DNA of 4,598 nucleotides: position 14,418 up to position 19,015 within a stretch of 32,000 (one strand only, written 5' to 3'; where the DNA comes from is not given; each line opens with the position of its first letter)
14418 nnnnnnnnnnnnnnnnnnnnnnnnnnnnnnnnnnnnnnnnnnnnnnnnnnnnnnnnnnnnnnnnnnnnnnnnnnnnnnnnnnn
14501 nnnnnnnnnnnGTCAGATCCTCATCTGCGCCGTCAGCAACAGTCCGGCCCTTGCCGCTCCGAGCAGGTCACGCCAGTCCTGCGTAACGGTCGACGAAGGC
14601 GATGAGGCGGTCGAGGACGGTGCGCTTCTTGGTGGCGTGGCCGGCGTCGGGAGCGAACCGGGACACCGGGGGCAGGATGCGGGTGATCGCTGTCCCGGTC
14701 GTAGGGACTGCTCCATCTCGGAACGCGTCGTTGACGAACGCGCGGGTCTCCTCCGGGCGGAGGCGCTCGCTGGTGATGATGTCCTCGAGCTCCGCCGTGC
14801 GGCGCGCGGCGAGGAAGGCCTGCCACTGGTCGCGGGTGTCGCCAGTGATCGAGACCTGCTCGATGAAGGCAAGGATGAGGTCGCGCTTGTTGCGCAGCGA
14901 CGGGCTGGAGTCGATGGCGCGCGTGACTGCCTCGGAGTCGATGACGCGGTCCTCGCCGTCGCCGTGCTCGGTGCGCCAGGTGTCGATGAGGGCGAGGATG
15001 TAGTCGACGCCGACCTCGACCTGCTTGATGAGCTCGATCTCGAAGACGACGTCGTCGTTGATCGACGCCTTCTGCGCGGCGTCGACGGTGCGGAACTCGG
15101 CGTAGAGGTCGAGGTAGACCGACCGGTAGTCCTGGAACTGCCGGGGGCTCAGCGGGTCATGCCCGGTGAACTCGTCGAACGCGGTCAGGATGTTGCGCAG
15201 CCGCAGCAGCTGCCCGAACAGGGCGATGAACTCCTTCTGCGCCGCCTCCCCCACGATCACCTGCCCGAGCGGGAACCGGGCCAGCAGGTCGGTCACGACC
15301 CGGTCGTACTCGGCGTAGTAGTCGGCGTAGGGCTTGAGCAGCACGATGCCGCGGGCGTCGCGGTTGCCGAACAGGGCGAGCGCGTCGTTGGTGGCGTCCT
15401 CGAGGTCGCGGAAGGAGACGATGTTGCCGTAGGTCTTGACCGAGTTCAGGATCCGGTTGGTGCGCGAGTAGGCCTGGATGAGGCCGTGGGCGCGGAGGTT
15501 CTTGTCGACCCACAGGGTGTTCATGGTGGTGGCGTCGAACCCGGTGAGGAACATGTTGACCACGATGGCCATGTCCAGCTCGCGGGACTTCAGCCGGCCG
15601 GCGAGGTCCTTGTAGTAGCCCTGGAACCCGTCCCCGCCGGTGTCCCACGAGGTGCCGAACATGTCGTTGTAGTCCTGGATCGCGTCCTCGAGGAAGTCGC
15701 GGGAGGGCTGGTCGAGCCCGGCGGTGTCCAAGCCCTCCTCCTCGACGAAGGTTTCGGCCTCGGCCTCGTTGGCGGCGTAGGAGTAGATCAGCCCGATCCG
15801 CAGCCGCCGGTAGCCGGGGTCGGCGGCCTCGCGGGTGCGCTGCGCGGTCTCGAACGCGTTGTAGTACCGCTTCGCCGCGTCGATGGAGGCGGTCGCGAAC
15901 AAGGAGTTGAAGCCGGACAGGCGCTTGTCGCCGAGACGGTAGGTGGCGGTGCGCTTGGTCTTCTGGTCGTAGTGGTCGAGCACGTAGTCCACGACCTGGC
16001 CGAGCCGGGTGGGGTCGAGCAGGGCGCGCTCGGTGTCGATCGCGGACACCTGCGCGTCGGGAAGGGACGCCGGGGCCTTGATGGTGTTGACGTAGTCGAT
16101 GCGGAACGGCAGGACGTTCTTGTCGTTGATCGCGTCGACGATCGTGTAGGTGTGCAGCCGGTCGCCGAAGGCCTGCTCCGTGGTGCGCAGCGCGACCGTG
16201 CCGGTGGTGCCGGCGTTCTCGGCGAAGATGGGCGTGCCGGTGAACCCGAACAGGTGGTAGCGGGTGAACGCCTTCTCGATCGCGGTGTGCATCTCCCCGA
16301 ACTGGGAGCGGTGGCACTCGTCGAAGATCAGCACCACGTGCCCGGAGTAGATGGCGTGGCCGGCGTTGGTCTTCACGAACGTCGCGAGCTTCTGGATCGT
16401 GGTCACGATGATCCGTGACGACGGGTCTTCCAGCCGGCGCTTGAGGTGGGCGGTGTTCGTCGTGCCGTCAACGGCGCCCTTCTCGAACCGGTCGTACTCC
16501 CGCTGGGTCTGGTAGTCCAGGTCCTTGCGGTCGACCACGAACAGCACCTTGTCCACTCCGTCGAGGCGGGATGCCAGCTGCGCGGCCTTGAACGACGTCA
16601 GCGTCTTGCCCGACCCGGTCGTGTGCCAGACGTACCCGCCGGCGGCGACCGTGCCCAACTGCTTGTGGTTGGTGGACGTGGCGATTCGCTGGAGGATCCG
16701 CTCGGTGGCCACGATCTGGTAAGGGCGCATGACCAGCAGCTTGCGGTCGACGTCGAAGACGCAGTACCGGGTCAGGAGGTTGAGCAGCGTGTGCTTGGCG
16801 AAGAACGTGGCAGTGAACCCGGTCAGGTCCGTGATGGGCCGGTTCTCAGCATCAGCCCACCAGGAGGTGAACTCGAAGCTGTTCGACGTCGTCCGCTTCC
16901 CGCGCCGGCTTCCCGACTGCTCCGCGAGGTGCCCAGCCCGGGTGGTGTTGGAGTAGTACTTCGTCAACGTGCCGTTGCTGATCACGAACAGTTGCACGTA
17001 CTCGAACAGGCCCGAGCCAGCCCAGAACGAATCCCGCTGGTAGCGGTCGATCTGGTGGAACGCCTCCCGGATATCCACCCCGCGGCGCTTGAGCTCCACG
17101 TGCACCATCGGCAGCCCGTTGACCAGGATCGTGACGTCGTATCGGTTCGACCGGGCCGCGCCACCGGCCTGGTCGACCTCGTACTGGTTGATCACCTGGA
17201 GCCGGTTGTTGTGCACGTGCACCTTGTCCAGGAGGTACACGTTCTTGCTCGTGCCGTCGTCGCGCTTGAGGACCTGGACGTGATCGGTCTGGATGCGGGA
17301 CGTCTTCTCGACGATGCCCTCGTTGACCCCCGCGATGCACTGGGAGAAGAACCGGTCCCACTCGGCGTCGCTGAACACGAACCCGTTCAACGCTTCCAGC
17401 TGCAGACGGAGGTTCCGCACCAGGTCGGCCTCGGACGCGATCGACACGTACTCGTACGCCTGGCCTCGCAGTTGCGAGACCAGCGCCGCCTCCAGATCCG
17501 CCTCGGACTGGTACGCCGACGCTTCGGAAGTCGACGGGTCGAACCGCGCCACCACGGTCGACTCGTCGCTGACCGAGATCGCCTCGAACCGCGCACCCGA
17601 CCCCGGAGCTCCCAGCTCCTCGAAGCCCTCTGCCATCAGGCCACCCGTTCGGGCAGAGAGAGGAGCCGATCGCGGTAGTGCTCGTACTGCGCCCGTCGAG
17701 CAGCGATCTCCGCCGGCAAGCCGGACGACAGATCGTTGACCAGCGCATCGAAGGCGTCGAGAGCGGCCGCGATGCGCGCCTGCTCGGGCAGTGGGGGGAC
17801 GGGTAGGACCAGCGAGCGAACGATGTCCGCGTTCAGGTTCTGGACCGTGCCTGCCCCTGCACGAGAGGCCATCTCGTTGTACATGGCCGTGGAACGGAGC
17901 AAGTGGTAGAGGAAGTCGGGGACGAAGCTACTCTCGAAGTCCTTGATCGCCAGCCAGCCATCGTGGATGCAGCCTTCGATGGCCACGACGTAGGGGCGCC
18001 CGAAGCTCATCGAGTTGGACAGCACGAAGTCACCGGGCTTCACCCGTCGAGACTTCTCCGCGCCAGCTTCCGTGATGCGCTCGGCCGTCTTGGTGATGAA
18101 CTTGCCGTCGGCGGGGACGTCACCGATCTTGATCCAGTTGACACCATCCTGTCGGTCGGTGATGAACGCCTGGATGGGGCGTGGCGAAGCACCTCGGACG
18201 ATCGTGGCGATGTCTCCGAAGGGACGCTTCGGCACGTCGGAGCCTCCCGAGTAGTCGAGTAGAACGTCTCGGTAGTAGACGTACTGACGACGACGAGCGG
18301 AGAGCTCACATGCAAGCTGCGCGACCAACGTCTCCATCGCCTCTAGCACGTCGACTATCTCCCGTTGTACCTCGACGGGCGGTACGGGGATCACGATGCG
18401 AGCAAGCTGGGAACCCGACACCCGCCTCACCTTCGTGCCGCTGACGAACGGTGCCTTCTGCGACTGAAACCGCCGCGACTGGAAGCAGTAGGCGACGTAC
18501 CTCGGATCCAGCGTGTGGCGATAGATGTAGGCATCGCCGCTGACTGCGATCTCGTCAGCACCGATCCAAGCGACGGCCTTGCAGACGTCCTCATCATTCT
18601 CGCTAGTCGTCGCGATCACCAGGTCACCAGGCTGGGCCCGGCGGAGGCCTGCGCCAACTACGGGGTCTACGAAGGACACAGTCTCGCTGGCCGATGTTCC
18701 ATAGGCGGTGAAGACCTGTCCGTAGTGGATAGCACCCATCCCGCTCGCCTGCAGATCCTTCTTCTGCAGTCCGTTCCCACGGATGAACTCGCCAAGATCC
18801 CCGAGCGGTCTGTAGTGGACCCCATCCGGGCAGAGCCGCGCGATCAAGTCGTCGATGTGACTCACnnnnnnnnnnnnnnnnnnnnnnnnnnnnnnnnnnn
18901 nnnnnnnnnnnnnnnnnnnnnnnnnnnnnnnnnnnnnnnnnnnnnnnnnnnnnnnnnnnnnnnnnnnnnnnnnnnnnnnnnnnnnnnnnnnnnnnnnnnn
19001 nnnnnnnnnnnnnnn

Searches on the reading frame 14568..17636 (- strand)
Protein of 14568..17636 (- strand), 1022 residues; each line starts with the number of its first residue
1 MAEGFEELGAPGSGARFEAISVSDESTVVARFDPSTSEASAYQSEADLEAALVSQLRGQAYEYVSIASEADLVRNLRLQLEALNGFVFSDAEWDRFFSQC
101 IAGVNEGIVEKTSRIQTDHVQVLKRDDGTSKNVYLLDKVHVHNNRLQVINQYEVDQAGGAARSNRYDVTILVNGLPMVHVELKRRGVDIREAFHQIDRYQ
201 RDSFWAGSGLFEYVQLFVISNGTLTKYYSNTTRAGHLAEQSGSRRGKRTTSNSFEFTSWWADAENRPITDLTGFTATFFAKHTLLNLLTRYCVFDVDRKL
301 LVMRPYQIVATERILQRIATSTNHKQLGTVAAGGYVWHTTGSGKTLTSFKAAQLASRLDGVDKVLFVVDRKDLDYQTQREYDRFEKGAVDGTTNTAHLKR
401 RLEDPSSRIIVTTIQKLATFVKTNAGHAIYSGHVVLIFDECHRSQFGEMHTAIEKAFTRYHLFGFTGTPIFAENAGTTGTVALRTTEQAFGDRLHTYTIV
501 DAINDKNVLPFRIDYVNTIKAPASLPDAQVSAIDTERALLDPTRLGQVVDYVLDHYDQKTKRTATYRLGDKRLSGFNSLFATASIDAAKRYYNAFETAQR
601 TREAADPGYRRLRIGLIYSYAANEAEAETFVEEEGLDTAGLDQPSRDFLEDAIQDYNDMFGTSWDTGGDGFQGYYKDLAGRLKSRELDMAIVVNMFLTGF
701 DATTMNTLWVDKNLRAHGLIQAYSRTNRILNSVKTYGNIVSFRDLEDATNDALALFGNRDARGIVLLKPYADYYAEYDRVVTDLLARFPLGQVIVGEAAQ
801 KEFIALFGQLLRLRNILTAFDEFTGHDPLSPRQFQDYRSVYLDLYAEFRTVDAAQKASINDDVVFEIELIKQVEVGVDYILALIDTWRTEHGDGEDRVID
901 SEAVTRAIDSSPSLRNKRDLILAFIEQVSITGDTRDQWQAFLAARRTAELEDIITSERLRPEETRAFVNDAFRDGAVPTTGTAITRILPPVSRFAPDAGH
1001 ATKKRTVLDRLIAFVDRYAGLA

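Call 6: search_protein_families(library=pfam, proteins=[window:14568-17636:-], max_evalue=0.01)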
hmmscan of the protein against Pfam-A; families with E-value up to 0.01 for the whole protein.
window:14568-17636:- (1022 aa): 6 families
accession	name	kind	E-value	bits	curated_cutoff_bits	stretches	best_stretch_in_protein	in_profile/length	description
PF12008.13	EcoR124_C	-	1.4e-66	225.3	23.1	1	765-1017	1-259/260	Type I restriction and modification enzyme - subunit R C terminal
PF18766.7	SWI2_SNF2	-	1.7e-55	188.5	26.7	1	306-521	1-196/221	SWI2/SNF2 ATPase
PF22679.2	T1R_D3-like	-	3.3e-55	187.3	27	1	575-744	2-158/158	Type I restriction enzyme subunit R domain 3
PF04313.20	HSDR_N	-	9.4e-46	156.6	25.1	1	42-234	1-196/198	Type I restriction enzyme R protein N terminus (HSDR_N)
PF04851.21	ResIII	-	4.3e-36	124.7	22.5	1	302-470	3-163/164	Type III restriction enzyme, res subunit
PF00270.35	DEAD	-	1.7e-08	34.9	26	1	339-470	22-161/167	DEAD/DEAH box helicase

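Call 7: search_protein_families(library=padloc, proteins=[window:14568-17636:-], max_evalue=0.01)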
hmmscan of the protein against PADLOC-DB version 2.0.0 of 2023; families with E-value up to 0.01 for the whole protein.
window:14568-17636:- (1022 aa): 11 families
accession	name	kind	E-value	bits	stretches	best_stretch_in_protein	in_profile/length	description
PDLC03048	REase_I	-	0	1141.9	1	41-1020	2-971/976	Type I restriction enzyme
PDLC03043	REase_I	-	9.5e-86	285.7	1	20-327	8-297/313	Type I restriction enzyme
PDLC03045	REase_I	-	7.3e-72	240.7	1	123-746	90-687/995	Type I restriction enzyme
PDLC03046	REase_I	-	1.3e-62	210.1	2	152-519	118-497/1025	Type I restriction enzyme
PDLC03040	REase_I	-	3.3e-49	165.6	2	43-508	5-479/1029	Type I restriction enzyme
PDLC03044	REase_I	-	2.5e-39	133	2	131-512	104-459/1034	Type I restriction enzyme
PDLC03041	REase_I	-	1.5e-31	107.3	2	273-511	282-517/1099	Type I restriction enzyme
PDLC02707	PbeA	-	5.8e-11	39.7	1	334-510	271-449/672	PbeA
PDLC02704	PbeA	-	1.5e-07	28.3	1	334-512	273-456/682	PbeA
PDLC03049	REase_I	-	3.1e-06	23.5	1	304-517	169-362/807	Type I restriction enzyme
PDLC02898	DpdJ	-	0.004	14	1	298-352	153-204/506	DpdJ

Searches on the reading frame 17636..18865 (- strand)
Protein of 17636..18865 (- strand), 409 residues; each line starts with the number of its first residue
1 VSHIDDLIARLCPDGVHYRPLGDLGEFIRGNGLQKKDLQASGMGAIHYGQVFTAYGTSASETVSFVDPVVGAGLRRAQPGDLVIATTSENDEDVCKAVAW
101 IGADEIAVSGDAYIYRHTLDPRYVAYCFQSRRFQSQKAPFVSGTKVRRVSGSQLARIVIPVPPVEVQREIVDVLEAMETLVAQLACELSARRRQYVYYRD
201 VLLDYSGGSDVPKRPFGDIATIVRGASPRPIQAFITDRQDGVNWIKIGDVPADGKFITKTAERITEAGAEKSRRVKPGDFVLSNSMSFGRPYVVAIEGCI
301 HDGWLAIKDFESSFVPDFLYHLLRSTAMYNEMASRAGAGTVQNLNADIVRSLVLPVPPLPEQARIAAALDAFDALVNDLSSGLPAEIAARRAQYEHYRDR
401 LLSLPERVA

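Call 6: search_protein_families(library=pfam, proteins=[window:17636-18865:-], max_evalue=0.01)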
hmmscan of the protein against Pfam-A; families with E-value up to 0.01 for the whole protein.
window:17636-18865:- (409 aa): 1 family
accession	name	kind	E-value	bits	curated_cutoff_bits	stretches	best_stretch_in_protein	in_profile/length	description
PF01420.25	Methylase_S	-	5e-19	69.6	22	2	214-387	7-166/168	Type I restriction modification DNA specificity domain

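Call 7: search_protein_families(library=padloc, proteins=[window:17636-18865:-], max_evalue=0.01)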
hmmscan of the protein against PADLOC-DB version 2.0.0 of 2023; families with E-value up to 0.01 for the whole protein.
window:17636-18865:- (409 aa): 132 families (the best 25 are shown)
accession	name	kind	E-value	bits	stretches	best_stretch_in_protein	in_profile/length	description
PDLC03057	Specificity_I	-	5.9e-130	431.7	1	1-407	1-406/407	Type I specificity subunit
PDLC03077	Specificity_I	-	8e-86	287.2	2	163-406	170-411/417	Type I specificity subunit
PDLC03144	Specificity_I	-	4.3e-79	264.9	1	1-406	1-385/388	Type I specificity subunit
PDLC03060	Specificity_I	-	9.5e-58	194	2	217-371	9-163/398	Type I specificity subunit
PDLC03126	Specificity_I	-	2.8e-39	133.4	2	16-207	227-427/690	Type I specificity subunit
PDLC04137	mad5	-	1.5e-35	121.2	1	15-394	2-386/392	mads_5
PDLC03194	Specificity_I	-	1.2e-32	111.4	2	212-395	10-188/391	Type I specificity subunit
PDLC03178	Specificity_I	-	1.9e-32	111.2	2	216-378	224-390/411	Type I specificity subunit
PDLC03107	Specificity_I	-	2.5e-31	107.1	2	211-402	3-177/392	Type I specificity subunit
PDLC03068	Specificity_I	-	1.7e-29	101.2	2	210-374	3-167/403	Type I specificity subunit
PDLC03185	Specificity_I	-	2.3e-29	100.9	2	215-377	22-180/408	Type I specificity subunit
PDLC03098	Specificity_I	-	2.5e-29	100.9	2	214-379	32-199/443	Type I specificity subunit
PDLC03162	Specificity_I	-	5.9e-29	99.1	2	217-383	15-178/431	Type I specificity subunit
PDLC03111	Specificity_I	-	6.1e-29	99.3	2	314-404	106-195/207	Type I specificity subunit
PDLC03087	Specificity_I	-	2.8e-28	97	2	214-379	18-187/418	Type I specificity subunit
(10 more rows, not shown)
